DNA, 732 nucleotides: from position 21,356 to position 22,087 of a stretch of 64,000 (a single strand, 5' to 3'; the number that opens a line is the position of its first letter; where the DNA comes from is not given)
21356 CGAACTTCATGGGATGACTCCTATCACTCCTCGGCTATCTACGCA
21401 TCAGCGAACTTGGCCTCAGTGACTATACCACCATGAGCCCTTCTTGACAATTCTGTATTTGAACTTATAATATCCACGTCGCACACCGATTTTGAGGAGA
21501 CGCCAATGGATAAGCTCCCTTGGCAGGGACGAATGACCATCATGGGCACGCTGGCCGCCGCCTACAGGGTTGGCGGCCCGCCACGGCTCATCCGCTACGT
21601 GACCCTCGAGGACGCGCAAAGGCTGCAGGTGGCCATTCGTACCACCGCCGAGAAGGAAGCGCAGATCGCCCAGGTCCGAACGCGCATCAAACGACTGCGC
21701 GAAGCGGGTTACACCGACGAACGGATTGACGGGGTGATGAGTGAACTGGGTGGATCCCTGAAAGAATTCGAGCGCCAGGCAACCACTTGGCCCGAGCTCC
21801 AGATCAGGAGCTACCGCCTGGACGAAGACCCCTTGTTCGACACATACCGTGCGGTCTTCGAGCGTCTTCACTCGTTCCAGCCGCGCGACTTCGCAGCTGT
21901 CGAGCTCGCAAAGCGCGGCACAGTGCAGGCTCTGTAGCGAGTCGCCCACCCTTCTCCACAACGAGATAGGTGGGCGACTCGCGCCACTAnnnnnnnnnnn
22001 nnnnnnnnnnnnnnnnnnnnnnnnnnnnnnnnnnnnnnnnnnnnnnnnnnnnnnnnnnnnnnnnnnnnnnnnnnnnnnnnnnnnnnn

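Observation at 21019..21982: Divergent foreign pair H/I driven by back-to-back promoters whose -35 boxes overlap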

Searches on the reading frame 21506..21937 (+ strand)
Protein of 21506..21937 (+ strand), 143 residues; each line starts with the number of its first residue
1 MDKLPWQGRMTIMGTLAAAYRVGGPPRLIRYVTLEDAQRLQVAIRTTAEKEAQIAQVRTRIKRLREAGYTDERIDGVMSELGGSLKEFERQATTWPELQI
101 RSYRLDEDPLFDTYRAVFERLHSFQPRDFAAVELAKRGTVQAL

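Call 4: search_protein_families(library=pfam, proteins=[window:21506-21937:+], max_evalue=1)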
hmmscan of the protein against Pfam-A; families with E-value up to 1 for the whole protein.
window:21506-21937:+ (143 aa): 4 families
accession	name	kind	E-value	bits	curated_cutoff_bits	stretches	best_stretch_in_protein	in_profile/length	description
PF10440.15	WIYLD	-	0.021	15.1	27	1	61-112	12-57/61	Ubiquitin-binding WIYLD domain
PF04963.19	Sigma54_CBD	-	0.05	13.8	22.9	1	33-90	11-66/185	Sigma-54 factor, core binding domain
PF16888.10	YwqH-like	-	0.11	13.2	33.7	1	46-98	11-63/123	YwqH-like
PF11886.13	TOC159_MAD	-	0.11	11.9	25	1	4-57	202-255/267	Translocase of chloroplast 159/132, membrane anchor domain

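Call 6: search_protein_families(library=phrogs, proteins=[window:21506-21937:+], max_evalue=1)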
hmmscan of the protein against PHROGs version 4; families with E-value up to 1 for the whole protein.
window:21506-21937:+ (143 aa): 2 families
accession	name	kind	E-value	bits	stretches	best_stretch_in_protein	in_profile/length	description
phrog_36047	-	unknown function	0.16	12.4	1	41-83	242-283/306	-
phrog_28018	-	unknown function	0.47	10.9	1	28-77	24-73/262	-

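Call 7: search_protein_families(library=ncbifam, proteins=[window:21506-21937:+], max_evalue=1)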
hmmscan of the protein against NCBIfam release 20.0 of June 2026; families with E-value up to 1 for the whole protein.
window:21506-21937:+ (143 aa): 0 families

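Call 8: search_protein_families(library=padloc, proteins=[window:21506-21937:+], max_evalue=1)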
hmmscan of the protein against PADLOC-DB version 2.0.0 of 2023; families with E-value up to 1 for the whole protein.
window:21506-21937:+ (143 aa): 0 families

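Call 9: find_homologous_proteins(query=window:21506-21934:+, max_evalue=0.01)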
Query window:21506-21934:+ (143 aa): 1 proteins with E <= 0.01 among 51 candidates.
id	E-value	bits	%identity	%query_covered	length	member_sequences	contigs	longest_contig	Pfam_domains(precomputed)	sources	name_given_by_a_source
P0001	3.4e-87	307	100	100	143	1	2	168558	-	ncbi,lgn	-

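Call 11: find_encoding_contigs(protein=P0001, flank=10000, max_places=6)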
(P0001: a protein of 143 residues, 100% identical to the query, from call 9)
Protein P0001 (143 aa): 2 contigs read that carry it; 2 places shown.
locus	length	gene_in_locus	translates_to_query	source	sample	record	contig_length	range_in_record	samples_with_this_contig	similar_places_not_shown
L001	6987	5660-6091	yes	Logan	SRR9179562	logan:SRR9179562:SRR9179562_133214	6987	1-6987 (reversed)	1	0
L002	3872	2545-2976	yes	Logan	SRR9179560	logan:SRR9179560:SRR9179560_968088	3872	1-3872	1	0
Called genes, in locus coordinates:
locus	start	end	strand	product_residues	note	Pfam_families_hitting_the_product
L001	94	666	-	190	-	PF06414:Zeta_toxin, PF13189:Cytidylate_kin2 (faint), PF13671:AAA_33, PF24883:NPHP3_N (weak), PF13238:AAA_18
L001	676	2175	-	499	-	PF02934:GatB_N, PF02637:GatB_Yqey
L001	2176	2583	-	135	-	-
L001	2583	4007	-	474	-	PF01425:Amidase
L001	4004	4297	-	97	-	PF02686:GatC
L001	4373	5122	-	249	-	-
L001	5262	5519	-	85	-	-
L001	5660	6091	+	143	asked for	-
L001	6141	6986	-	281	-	?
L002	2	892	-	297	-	?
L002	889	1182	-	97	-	PF02686:GatC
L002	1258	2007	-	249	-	-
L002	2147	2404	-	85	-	-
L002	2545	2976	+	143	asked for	-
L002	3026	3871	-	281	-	?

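Call 26: predict_structure(protein=window:21506-21934:+)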
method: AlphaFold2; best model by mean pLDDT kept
length: 143 residues; sequences in the alignment: 1
mean_pLDDT: 57.2   pTM: 0.44
mean pLDDT of the five models: 57.2, 51.3, 48.8, 44.8, 43.1
residues with pLDDT >= 90: 6; 70-90: 28; 50-70: 53; < 50: 56
segments of 3 or more residues with pLDDT < 50: 26-30, 97-143
pLDDT, mean of each block of 10 residues (from residue 1): 51 60 50 59 66 77 90 81 69 51 41 44 38 34 26
secondary structure, 60 per line:
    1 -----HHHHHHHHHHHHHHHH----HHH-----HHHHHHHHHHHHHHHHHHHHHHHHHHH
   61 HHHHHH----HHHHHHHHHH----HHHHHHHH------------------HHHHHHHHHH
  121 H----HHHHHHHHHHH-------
elements in order: H6-21 H34-66 H71-80 H85-92 H111-121 H126-136

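Call 27: search_protein_representatives(protein=window:21506-21934:+)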
Query: 143 residues. Proteins with E-value up to 0.001 (for the whole library): 7; up to 1e-10: 3; up to 1e-30: 2. The best 7 are listed.
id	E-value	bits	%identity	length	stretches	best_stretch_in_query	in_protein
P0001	1.1e-87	307.3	100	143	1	1-143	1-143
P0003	4.2e-40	153.3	61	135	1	12-143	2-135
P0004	1.1e-12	64.6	33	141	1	1-140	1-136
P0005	3.9e-08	49.9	29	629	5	53-106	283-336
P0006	1.2e-07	48.3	38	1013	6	59-87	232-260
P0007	2.2e-04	37.8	27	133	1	9-140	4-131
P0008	4.7e-04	36.7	30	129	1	12-140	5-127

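Call 30: find_homologous_proteins(query=A1, max_evalue=0.01)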
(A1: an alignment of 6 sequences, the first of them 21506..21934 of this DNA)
Query A1 (6 sequences) (143 aa, profile of the alignment): 11 proteins with E <= 0.01 among 2763 candidates.
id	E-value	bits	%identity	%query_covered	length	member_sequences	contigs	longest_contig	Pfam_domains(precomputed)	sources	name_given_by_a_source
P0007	3.9e-51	191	26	93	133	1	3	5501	-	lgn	-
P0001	7.0e-49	183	100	100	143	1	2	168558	-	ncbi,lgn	-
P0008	2.0e-48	182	29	90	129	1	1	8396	-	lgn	-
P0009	2.7e-39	152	34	45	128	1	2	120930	-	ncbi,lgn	-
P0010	3.8e-39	152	27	90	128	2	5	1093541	-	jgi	jgi:hypothetical protein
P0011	2.7e-36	143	27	90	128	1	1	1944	-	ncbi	-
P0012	5.7e-34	135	28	90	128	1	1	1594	-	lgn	-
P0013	2.3e-33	133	26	90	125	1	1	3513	-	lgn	-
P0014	7.7e-33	131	27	90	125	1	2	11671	-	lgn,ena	-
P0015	1.7e-29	121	26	95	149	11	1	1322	-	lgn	-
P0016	4.3e-24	103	26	78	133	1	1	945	-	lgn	-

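Call 31: find_encoding_contigs(protein=P0003, flank=5000, max_places=4)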
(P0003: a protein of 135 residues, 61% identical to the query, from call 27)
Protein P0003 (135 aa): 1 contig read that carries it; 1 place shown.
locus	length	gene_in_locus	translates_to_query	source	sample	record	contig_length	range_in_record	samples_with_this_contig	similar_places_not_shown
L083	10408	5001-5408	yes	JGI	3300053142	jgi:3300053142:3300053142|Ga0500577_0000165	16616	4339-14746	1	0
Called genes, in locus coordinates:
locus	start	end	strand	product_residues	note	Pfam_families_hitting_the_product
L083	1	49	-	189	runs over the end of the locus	PF06414:Zeta_toxin, PF07931:CPT (weak), PF13189:Cytidylate_kin2 (weak), PF13671:AAA_33, PF24883:NPHP3_N (faint), PF13238:AAA_18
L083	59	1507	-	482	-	PF02934:GatB_N, PF02637:GatB_Yqey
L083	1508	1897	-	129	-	-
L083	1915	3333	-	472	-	PF01425:Amidase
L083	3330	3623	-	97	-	PF02686:GatC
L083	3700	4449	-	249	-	-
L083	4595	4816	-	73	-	-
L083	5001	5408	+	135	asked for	-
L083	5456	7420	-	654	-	PF00270:DEAD (faint), PF04851:ResIII, PF17757:UvrB_inter, PF27431:UvrB_3rd, PF00271:Helicase_C, PF12344:UvrB, PF02151:UVR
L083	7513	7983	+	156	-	-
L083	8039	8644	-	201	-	PF18306:LDcluster4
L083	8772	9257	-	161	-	-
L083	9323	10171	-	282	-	PF01978:TrmB (weak)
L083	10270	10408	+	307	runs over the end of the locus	-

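Call 32: find_encoding_contigs(protein=P0010, flank=5000, max_places=5)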
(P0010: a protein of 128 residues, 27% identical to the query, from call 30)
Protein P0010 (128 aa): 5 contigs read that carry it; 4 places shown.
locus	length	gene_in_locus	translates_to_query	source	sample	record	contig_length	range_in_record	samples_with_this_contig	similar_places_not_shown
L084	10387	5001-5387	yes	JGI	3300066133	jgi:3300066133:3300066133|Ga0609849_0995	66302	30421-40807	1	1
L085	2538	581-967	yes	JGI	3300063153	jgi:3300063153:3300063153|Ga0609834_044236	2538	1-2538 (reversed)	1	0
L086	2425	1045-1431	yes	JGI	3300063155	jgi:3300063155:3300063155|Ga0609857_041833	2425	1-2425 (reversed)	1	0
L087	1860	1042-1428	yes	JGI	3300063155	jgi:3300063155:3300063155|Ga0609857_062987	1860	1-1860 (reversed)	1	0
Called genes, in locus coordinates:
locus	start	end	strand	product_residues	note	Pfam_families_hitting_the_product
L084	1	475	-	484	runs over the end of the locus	PF02934:GatB_N, PF02637:GatB_Yqey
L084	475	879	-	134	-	-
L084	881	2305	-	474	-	PF01425:Amidase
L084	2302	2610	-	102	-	PF02686:GatC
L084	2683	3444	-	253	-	-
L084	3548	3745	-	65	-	-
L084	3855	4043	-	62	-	-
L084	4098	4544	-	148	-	PF05899:Cupin_3 (weak), PF07883:Cupin_2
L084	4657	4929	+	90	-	-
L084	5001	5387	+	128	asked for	-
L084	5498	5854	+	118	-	-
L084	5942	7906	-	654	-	PF00270:DEAD (faint), PF04851:ResIII, PF17757:UvrB_inter, PF27431:UvrB_3rd, PF00271:Helicase_C, PF12344:UvrB, PF02151:UVR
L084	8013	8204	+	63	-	-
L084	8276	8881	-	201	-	PF18306:LDcluster4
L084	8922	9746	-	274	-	PF01978:TrmB (weak)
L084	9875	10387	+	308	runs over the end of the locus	-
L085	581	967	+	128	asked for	-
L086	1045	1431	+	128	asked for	-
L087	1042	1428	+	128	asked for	-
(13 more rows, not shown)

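Call 33: find_encoding_contigs(protein=P0008, flank=5000, max_places=4)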
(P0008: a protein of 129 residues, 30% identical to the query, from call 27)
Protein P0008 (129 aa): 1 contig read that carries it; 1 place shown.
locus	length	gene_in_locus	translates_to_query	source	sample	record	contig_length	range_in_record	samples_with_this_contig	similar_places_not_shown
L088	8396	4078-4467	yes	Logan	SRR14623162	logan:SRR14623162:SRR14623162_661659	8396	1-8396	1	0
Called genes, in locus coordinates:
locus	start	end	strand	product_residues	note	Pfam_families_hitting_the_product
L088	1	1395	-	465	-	?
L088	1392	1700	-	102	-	PF02686:GatC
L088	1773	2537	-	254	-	-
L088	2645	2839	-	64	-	-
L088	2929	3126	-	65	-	-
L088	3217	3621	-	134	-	PF02311:AraC_binding (weak), PF07883:Cupin_2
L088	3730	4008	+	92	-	-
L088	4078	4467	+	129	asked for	-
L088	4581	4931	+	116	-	-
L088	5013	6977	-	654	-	PF00270:DEAD (faint), PF04851:ResIII, PF17757:UvrB_inter, PF27431:UvrB_3rd, PF00271:Helicase_C, PF12344:UvrB, PF02151:UVR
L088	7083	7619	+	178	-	-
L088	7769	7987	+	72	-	-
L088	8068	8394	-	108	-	?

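Call 42: search_solved_structures(query=A5, max_evalue=10, show_alignments=2)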
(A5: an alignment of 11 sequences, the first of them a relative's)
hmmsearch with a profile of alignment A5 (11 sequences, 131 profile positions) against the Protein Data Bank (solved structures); distinct sequences matched with E-value up to 10: 17.
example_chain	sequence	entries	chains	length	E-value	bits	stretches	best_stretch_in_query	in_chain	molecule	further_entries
9ngw_A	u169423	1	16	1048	3.3e-17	66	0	55-80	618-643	IcmE (DotG)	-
7muc_AG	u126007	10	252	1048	3.3e-17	66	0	55-80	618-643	IcmE protein | IcmE (DotG)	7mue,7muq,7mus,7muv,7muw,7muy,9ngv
6egc_A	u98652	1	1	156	0.04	17.2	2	33-78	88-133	SC_2L4HC2_23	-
8t1s_B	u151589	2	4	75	0.42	13.9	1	58-91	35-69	Extradiol ring-cleavage dioxygenase LigAB LigA subunit domain-containing protein | RiPP precursor (SonA)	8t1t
4hvz_A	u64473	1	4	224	0.47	13.8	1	35-104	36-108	26 kDa periplasmic immunogenic protein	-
5j0k_A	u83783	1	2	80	0.6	13.4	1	33-78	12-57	designed protein 2L4HC2_23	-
9ch2_B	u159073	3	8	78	0.64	13.3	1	58-86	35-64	Extradiol ring-cleavage dioxygenase LigAB LigA subunit domain-containing protein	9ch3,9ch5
7ltc_B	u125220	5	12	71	0.66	13.3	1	58-85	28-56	LigA domain-containing protein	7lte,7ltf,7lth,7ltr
7lts_B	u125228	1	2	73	0.66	13.3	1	58-85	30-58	LigA domain-containing protein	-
5hm5_A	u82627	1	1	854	0.77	13.1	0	54-72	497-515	Topoisomerase V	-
9cgw_B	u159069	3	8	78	0.84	12.9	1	58-85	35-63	Extradiol ring-cleavage dioxygenase LigAB LigA subunit domain-containing protein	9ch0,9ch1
9chi_B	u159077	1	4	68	0.87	12.9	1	58-84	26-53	SonA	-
9ch7_B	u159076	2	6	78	1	12.6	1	58-84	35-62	Extradiol ring-cleavage dioxygenase LigAB LigA subunit domain-containing protein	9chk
9sdc_A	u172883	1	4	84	1.2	12.4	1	30-74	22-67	RelI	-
6z0m_B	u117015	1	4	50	1.5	12.1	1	49-82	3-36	Cys-Ncap strand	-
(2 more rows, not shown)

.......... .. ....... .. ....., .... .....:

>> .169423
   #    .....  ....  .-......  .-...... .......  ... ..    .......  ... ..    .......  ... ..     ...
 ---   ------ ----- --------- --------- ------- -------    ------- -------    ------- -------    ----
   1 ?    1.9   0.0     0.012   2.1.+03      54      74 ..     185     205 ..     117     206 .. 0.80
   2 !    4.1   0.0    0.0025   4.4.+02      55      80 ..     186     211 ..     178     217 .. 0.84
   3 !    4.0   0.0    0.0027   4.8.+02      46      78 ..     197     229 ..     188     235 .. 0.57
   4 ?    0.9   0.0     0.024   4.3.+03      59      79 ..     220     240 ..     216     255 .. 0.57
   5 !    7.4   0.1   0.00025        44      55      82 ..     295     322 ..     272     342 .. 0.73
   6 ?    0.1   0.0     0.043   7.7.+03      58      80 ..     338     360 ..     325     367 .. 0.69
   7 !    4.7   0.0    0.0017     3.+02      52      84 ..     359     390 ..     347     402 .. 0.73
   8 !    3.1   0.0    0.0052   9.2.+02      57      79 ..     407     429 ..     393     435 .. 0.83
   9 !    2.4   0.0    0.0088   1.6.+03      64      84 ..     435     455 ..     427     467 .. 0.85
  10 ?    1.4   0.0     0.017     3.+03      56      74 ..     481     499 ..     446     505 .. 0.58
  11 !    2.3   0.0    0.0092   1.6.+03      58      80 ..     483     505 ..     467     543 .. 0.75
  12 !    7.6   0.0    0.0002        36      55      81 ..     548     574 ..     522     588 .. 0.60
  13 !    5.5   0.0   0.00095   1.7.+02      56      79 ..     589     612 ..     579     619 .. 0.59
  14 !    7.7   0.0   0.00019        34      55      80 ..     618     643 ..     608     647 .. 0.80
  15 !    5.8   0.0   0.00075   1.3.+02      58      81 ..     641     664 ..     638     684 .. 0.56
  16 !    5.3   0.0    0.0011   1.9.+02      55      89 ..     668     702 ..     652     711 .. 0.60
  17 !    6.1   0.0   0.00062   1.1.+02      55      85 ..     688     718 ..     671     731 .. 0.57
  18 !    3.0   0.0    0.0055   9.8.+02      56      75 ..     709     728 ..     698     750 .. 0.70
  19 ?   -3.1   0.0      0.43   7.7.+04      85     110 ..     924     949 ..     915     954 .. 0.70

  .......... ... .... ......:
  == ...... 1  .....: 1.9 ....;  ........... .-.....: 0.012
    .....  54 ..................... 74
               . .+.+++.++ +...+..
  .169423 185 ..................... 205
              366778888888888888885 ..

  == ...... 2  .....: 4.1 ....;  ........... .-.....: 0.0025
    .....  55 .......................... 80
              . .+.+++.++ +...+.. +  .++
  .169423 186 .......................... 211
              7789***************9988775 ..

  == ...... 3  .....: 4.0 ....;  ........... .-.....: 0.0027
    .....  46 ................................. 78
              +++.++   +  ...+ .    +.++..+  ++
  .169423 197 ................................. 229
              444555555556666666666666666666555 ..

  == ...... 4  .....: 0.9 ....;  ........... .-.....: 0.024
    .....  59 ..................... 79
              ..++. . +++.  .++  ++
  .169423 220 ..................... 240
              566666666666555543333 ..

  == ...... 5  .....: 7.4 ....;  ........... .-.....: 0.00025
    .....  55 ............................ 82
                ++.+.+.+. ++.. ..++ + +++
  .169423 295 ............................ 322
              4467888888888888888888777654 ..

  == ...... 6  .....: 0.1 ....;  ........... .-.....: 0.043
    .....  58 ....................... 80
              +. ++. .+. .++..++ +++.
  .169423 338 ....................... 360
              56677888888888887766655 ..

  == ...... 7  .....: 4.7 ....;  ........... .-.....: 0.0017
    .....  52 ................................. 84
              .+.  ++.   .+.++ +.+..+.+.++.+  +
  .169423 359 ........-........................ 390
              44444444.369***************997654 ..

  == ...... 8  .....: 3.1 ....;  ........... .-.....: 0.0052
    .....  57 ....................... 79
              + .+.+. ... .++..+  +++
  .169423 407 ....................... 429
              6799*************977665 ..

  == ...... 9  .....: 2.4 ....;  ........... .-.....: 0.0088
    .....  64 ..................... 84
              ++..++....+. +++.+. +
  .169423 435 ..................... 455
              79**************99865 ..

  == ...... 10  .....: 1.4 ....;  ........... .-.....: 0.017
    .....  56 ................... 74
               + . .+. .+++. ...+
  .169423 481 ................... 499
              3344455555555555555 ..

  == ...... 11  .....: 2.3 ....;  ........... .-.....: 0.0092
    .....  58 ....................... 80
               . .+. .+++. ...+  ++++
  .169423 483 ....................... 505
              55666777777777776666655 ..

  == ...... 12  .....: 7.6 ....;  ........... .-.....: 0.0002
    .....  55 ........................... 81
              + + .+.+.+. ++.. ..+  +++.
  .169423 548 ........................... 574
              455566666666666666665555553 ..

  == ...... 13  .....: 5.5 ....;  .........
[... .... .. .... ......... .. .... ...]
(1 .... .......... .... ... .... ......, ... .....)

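Call 44: find_encoding_contigs(protein=P0014, flank=6000, max_places=3)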
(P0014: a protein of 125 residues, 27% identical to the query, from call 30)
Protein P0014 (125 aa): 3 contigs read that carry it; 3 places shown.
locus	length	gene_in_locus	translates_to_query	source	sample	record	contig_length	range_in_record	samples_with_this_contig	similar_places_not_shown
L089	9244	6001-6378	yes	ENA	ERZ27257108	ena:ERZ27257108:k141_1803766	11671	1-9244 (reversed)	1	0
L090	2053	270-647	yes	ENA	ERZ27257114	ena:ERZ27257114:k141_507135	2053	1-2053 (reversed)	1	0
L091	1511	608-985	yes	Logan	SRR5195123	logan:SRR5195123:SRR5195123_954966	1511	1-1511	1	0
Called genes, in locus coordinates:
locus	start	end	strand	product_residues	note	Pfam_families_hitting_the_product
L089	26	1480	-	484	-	PF02934:GatB_N, PF02637:GatB_Yqey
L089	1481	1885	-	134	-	-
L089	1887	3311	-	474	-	PF01425:Amidase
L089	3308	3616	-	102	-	PF02686:GatC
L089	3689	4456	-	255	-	-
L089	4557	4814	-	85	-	-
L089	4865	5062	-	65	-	-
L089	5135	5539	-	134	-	PF07883:Cupin_2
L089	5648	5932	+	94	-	-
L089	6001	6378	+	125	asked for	-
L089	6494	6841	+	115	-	-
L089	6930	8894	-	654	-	PF00270:DEAD (faint), PF04851:ResIII, PF17757:UvrB_inter, PF27431:UvrB_3rd, PF00271:Helicase_C, PF12344:UvrB, PF02151:UVR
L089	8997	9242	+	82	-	?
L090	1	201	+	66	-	?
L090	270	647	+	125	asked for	-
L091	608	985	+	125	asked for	-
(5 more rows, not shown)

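Call 45: find_encoding_contigs(protein=P0007, flank=6000, max_places=3)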
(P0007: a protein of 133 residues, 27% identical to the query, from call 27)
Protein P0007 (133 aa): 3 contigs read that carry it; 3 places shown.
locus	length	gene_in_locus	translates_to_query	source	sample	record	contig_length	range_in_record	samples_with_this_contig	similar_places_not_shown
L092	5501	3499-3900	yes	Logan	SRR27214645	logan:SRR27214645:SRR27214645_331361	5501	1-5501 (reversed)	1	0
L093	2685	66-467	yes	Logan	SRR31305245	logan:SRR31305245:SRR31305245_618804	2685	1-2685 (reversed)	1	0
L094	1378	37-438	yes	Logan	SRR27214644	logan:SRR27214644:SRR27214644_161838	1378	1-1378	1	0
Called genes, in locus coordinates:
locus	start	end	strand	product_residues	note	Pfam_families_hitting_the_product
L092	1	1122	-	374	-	?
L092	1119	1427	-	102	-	PF02686:GatC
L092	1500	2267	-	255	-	-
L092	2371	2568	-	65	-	-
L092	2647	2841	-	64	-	-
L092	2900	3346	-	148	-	PF12973:Cupin_7 (weak), PF05899:Cupin_3 (weak), PF07883:Cupin_2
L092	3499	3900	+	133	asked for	-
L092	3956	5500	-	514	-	?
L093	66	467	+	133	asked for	-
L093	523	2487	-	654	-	PF00270:DEAD (faint), PF04851:ResIII, PF17757:UvrB_inter, PF27431:UvrB_3rd, PF00271:Helicase_C, PF12344:UvrB, PF02151:UVR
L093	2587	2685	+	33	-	?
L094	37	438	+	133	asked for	-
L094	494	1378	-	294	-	?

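Call 46: find_encoding_contigs(protein=P0004, flank=6000, max_places=3)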
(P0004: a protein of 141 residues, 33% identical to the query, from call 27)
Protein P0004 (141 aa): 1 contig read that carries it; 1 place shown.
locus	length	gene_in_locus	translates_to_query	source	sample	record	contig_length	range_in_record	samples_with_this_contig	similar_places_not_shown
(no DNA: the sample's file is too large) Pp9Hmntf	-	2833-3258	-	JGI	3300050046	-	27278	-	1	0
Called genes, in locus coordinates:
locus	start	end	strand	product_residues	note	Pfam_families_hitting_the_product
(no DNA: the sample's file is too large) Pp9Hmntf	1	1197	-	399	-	?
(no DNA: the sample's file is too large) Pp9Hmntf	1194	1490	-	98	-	PF02686:GatC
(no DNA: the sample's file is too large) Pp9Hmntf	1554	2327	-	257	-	-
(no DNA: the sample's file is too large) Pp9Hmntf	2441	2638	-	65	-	-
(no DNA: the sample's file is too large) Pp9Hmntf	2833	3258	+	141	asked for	-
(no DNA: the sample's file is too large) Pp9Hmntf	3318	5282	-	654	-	PF00270:DEAD (faint), PF04851:ResIII, PF17757:UvrB_inter, PF27431:UvrB_3rd, PF00271:Helicase_C, PF12344:UvrB, PF02151:UVR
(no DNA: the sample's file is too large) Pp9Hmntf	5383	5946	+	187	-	-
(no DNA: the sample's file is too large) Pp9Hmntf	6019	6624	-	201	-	PF18306:LDcluster4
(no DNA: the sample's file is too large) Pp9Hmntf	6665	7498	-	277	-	PF01978:TrmB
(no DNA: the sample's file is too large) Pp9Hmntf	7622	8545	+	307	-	-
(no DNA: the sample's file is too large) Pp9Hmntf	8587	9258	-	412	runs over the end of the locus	-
